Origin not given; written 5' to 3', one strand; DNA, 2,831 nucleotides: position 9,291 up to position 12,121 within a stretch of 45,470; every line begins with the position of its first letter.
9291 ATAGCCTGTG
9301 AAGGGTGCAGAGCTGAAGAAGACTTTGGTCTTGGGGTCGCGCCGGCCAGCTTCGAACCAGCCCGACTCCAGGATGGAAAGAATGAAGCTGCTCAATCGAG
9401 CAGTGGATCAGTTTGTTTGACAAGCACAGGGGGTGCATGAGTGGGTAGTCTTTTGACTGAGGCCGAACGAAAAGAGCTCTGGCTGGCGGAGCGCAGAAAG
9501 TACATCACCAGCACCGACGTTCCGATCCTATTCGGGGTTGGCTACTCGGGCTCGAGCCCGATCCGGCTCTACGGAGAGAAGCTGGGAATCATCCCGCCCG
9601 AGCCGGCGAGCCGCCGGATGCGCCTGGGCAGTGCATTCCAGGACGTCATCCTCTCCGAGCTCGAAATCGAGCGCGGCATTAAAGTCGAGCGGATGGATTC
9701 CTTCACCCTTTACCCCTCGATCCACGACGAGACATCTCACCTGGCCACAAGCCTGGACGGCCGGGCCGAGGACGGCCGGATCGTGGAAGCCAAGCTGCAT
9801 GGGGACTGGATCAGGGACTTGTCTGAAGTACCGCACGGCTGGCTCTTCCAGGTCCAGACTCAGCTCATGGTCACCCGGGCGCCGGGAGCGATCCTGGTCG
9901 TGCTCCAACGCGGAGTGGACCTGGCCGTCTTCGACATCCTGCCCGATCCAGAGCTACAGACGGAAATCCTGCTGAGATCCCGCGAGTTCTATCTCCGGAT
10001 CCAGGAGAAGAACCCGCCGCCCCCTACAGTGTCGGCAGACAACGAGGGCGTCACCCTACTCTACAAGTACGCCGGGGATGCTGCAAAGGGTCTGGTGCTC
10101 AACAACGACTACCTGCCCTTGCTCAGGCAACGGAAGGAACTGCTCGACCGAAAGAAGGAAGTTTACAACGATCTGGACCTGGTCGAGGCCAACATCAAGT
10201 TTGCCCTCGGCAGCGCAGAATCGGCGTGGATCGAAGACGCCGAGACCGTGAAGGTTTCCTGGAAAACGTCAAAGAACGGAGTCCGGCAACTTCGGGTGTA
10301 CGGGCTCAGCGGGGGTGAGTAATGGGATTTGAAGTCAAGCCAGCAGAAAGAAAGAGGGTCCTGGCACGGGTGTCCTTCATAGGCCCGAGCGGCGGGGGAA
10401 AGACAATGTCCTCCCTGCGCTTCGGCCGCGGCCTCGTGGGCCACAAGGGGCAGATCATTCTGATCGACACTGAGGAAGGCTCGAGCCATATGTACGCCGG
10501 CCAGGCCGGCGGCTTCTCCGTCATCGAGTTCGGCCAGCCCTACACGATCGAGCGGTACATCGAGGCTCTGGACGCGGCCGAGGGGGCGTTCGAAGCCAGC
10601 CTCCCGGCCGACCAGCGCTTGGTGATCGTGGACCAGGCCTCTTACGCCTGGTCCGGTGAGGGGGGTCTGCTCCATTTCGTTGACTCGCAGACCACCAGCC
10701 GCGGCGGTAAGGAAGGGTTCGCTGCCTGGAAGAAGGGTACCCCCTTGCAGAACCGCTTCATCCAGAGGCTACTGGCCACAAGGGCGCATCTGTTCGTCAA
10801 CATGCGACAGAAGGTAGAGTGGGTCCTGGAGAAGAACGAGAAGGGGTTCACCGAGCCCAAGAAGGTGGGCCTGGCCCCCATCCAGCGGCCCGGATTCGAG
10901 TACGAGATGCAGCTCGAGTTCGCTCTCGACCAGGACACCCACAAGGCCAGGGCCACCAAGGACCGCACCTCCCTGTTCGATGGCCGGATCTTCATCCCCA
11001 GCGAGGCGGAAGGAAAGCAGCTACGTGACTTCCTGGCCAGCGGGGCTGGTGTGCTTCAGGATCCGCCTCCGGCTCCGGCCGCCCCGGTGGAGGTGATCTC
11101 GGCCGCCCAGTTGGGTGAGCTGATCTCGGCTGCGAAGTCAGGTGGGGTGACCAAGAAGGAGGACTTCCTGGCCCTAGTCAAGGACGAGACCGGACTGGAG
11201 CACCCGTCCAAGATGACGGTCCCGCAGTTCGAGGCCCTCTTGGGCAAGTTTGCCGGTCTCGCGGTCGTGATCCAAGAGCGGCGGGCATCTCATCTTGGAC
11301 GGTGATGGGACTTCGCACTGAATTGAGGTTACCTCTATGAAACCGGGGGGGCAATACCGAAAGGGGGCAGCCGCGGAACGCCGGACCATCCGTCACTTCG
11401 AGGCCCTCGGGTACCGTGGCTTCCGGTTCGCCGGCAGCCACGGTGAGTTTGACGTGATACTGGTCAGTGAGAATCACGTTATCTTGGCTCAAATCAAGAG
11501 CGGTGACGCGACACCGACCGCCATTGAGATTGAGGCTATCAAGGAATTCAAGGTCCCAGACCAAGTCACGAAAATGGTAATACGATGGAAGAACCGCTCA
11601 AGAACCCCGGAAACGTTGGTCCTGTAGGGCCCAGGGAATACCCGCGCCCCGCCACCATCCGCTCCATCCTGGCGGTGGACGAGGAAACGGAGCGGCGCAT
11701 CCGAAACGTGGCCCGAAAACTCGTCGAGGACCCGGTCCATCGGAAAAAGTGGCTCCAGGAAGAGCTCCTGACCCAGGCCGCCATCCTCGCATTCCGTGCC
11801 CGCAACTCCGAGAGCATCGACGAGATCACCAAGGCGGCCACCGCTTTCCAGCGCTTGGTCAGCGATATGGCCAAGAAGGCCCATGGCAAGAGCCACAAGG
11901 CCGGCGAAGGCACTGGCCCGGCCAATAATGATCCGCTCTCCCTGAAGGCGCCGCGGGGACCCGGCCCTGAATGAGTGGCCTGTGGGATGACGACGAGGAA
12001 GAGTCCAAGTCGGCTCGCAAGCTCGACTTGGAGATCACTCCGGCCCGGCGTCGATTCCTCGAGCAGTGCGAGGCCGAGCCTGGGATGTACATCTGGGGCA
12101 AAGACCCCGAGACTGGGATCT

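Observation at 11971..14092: Terminase large subunit encoded as separate cistrons with a 67-aa Cys-containing ORF between the pieces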

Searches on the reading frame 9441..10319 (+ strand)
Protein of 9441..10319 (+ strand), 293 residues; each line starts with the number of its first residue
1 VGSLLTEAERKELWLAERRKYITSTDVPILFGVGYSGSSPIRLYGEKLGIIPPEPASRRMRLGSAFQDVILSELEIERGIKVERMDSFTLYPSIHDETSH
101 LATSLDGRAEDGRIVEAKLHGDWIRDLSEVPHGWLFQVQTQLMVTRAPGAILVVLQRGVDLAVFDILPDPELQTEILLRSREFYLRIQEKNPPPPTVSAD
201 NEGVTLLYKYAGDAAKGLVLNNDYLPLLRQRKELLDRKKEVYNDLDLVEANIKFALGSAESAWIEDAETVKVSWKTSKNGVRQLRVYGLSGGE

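Call 14: search_protein_families(library=pfam, proteins=[window:9441-10319:+], max_evalue=0.01)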
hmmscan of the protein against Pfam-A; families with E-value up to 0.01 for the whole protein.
window:9441-10319:+ (293 aa): 1 family
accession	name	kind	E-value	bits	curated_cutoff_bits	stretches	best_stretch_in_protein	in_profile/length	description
PF09588.16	YqaJ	-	1.6e-10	41.9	22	1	14-146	2-148/150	YqaJ-like viral recombinase domain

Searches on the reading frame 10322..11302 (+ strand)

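Call 14: search_protein_families(library=pfam, proteins=[window:10322-11302:+], max_evalue=0.01)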
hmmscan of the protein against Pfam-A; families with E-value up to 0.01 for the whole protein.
window:10322-11302:+ (327 aa): 1 family
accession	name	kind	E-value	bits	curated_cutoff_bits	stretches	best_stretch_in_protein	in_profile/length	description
PF13479.12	AAA_24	-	1.6e-12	48.1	27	1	16-204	4-170/195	AAA domain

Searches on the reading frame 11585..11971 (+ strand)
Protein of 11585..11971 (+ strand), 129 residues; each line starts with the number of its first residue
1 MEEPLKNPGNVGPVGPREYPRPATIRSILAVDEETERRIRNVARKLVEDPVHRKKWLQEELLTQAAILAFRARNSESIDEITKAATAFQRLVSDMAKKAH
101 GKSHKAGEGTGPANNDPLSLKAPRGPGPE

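Call 14: search_protein_families(library=pfam, proteins=[window:11585-11971:+], max_evalue=0.01)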
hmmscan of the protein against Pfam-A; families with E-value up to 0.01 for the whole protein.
window:11585-11971:+ (129 aa): 0 families

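Call 49: search_protein_families(library=phrogs, proteins=[window:11585-11971:+], max_evalue=0.01)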
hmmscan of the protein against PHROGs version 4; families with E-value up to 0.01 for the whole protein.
window:11585-11971:+ (129 aa): 0 families
